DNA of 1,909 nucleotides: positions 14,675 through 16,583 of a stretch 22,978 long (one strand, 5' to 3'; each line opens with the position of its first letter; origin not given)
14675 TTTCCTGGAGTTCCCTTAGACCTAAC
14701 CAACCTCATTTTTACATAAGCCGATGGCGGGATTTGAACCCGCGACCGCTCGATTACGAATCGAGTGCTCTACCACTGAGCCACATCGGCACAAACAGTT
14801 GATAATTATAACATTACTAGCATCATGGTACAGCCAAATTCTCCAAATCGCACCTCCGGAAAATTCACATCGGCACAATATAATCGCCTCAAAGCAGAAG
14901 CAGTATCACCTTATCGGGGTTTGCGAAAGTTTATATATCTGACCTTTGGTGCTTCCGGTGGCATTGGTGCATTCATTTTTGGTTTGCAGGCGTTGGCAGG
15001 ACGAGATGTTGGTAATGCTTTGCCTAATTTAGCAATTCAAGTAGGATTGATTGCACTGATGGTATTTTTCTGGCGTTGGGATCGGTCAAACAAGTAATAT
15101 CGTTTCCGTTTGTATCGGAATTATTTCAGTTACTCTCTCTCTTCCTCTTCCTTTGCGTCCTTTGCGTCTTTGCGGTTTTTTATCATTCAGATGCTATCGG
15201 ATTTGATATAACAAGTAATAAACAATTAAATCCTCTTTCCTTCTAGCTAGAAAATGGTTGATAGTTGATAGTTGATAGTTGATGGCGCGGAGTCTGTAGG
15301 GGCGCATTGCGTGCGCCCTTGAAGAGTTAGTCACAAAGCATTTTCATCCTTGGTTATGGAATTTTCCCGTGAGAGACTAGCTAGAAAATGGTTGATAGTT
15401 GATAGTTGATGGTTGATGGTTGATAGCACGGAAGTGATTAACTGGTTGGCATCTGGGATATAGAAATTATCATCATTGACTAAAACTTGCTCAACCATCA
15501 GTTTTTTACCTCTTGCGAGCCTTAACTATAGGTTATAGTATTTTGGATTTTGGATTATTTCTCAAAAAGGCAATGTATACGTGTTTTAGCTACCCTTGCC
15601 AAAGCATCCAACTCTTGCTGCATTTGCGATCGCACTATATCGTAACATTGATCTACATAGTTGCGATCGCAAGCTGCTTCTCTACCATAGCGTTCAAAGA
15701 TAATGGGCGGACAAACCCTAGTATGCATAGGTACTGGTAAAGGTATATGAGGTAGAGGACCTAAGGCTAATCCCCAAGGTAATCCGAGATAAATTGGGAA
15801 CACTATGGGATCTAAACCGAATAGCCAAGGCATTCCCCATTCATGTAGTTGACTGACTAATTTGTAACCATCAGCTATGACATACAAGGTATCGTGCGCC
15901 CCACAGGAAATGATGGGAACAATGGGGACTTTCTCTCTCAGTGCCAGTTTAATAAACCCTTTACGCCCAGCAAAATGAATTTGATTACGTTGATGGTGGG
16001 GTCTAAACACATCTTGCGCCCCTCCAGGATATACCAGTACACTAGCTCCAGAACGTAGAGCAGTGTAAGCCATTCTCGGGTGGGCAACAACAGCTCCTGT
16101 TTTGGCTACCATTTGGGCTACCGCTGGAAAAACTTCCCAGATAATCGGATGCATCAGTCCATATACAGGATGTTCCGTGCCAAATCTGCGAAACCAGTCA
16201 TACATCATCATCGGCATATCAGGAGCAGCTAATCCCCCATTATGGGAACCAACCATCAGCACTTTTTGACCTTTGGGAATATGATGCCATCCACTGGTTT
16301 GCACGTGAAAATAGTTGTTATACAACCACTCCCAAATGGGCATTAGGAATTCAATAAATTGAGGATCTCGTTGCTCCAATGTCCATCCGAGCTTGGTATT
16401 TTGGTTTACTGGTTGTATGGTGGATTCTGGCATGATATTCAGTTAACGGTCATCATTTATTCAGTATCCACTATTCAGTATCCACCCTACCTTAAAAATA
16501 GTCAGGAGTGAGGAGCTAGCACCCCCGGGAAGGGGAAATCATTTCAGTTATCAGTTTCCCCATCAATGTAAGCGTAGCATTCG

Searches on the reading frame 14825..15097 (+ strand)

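Call 5: search_protein_families(library=ncbifam, proteins=[window:14825-15097:+], max_evalue=0.01)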
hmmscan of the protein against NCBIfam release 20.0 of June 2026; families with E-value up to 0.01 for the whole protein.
window:14825-15097:+ (90 aa): 0 families

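Call 6: search_protein_families(library=pfam, proteins=[window:14825-15097:+], max_evalue=0.01)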
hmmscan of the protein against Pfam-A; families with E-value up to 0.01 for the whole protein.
window:14825-15097:+ (90 aa): 1 family
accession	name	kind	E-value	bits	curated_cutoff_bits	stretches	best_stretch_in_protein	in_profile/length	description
PF11998.13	DUF3493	-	3.6e-30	104.4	27.1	1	17-87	2-79/79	Low psii accumulation1 / Rep27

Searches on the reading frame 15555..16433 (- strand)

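Call 5: search_protein_families(library=ncbifam, proteins=[window:15555-16433:-], max_evalue=0.01)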
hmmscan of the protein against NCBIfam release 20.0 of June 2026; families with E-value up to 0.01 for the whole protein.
window:15555-16433:- (292 aa): 1 family
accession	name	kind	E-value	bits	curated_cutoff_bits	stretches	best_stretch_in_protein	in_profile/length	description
NF052615.1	orn_lipid_OlsF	equivalog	0.0045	15.6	620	0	120-178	143-198/570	bifunctional ornithine lipid synthase OlsF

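Call 6: search_protein_families(library=pfam, proteins=[window:15555-16433:-], max_evalue=0.01)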
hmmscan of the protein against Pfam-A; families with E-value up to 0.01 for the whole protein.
window:15555-16433:- (292 aa): 2 families
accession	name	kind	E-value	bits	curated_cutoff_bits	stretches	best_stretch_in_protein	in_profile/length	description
PF03982.18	DAGAT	-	1.4e-09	37.7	22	1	127-247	138-254/297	Diacylglycerol acyltransferase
PF01553.26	Acyltransferase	-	9e-08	32.4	23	1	44-175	2-130/132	Acyltransferase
